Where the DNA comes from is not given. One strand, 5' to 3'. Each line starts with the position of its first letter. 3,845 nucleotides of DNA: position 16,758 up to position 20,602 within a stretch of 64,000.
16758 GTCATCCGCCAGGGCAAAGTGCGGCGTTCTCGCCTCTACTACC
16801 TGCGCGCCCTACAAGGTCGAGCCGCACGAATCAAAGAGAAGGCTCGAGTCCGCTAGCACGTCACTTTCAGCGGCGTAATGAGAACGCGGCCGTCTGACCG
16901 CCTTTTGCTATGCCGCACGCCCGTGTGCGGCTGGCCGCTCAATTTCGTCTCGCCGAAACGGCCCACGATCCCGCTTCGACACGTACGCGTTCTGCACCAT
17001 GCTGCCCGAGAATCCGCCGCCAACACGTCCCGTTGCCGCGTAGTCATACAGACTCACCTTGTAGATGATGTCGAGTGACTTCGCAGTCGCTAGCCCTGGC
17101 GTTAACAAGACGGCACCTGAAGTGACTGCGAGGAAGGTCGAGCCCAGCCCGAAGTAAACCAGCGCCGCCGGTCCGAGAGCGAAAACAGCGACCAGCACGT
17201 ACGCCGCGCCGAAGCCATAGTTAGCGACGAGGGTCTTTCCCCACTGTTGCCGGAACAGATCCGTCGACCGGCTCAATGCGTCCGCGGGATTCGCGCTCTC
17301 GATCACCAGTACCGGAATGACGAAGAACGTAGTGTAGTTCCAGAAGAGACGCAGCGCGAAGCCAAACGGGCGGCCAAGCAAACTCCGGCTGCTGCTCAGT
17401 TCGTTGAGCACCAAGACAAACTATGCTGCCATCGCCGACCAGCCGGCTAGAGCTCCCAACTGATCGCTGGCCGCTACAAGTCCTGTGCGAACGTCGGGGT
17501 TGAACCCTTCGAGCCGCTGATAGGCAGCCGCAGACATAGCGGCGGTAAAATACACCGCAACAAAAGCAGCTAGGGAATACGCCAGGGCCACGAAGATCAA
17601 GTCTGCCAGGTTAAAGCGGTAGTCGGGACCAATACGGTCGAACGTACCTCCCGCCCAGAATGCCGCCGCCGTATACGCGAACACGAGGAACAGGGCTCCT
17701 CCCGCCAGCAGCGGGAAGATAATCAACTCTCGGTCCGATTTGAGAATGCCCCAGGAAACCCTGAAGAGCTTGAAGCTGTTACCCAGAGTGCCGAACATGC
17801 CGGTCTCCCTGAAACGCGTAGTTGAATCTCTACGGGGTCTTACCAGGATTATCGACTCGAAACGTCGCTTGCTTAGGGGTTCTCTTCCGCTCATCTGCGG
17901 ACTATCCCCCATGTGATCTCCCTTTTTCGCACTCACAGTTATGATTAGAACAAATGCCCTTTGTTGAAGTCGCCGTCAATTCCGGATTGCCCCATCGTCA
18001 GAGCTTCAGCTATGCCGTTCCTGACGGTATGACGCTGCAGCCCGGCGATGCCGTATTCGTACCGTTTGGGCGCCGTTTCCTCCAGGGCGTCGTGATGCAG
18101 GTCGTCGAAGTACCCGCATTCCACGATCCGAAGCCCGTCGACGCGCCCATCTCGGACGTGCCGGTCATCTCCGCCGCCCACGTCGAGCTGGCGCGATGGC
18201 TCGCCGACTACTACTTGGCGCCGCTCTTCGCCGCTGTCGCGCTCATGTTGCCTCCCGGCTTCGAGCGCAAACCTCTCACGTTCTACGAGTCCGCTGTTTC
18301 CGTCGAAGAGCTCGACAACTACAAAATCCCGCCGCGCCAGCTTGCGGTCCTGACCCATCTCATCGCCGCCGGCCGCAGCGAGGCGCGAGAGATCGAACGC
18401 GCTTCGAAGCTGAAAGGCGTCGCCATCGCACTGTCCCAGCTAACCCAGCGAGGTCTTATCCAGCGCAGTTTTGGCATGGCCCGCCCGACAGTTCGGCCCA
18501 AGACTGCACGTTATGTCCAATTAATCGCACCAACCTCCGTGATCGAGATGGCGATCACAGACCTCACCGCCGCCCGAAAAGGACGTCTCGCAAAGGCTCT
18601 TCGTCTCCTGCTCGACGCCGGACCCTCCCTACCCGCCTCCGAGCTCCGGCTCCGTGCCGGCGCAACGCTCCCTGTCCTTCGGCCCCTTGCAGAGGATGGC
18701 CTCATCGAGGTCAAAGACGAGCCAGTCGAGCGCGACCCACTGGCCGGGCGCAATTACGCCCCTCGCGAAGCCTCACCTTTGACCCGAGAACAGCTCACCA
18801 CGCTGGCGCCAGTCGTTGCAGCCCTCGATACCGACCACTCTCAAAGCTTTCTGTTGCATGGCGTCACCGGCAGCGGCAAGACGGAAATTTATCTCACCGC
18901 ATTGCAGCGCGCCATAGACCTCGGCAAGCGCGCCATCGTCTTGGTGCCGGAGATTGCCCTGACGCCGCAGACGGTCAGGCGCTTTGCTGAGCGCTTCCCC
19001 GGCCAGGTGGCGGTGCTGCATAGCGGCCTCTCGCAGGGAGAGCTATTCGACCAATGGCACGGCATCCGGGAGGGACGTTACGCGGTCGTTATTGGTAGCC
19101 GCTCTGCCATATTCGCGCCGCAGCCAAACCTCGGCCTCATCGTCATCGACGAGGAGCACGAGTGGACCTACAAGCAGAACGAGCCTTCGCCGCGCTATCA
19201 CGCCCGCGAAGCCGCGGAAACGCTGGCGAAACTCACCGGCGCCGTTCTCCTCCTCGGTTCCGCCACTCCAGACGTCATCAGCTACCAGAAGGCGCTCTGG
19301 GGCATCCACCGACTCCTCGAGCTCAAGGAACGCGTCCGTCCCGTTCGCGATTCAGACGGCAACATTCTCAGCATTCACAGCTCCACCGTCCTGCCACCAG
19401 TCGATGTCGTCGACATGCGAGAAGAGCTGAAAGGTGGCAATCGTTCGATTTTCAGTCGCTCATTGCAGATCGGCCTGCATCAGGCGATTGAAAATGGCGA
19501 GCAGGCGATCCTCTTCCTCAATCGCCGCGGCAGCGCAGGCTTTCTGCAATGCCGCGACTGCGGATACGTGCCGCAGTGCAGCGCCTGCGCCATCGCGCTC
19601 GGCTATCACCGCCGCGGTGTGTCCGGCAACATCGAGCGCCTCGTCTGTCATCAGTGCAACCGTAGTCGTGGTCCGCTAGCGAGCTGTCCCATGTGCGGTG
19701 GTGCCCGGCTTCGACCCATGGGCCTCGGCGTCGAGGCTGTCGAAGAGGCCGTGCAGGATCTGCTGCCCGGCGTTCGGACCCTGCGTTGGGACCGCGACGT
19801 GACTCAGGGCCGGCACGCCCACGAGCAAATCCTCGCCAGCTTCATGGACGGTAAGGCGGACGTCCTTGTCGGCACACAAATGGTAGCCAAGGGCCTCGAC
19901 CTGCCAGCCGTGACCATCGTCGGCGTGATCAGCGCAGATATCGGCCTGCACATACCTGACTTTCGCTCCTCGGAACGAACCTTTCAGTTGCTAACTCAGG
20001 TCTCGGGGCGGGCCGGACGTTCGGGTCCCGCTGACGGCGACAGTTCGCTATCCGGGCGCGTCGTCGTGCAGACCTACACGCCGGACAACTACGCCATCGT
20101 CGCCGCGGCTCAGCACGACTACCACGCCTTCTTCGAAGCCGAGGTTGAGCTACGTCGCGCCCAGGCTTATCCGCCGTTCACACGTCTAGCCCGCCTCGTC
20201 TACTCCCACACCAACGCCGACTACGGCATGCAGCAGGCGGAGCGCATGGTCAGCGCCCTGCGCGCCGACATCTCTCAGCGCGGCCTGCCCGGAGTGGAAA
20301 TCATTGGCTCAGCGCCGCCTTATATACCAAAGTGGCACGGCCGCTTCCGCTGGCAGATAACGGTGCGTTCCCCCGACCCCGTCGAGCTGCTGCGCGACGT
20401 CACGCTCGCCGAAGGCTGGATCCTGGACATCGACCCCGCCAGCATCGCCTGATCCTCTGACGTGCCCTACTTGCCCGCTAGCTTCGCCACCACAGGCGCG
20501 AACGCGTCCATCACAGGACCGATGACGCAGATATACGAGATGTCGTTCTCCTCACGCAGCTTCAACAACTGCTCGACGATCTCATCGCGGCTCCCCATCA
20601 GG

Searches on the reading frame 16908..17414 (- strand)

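Call 55: search_protein_families(library=pfam, proteins=[window:16908-17414:-], max_evalue=0.0001)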
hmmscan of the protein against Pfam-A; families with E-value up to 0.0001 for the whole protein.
window:16908-17414:- (168 aa): 2 families
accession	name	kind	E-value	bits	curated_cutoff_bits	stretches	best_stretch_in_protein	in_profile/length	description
PF19656.5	DUF6159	-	7.9e-17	62.3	27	1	1-132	66-203/204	Family of unknown function (DUF6159)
PF24400.1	DUF7544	-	1.5e-05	24.9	27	1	17-102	162-247/302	Family of unknown function (DUF7544)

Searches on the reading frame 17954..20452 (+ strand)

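Call 42: search_protein_families(library=pfam, proteins=[window:17954-20452:+], max_evalue=0.00001)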
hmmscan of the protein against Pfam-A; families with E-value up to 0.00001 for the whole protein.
window:17954-20452:+ (832 aa): 5 families
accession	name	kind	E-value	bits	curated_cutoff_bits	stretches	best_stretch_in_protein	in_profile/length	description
PF17764.6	PriA_3primeBD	-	1.2e-21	76.8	22.7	1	6-100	2-96/96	3'DNA-binding domain (3'BD)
PF00270.35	DEAD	-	3.3e-16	59.9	26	1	295-440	13-161/167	DEAD/DEAH box helicase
PF04851.21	ResIII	-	7.4e-14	52.4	22.5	1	278-440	6-163/164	Type III restriction enzyme, res subunit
PF18074.6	PriA_C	-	4.4e-11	43.9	26.9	1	741-813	1-70/95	Primosomal protein N C-terminal domain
PF00271.37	Helicase_C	-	1.8e-10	41.5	23.5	1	621-691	52-110/110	Helicase conserved C-terminal domain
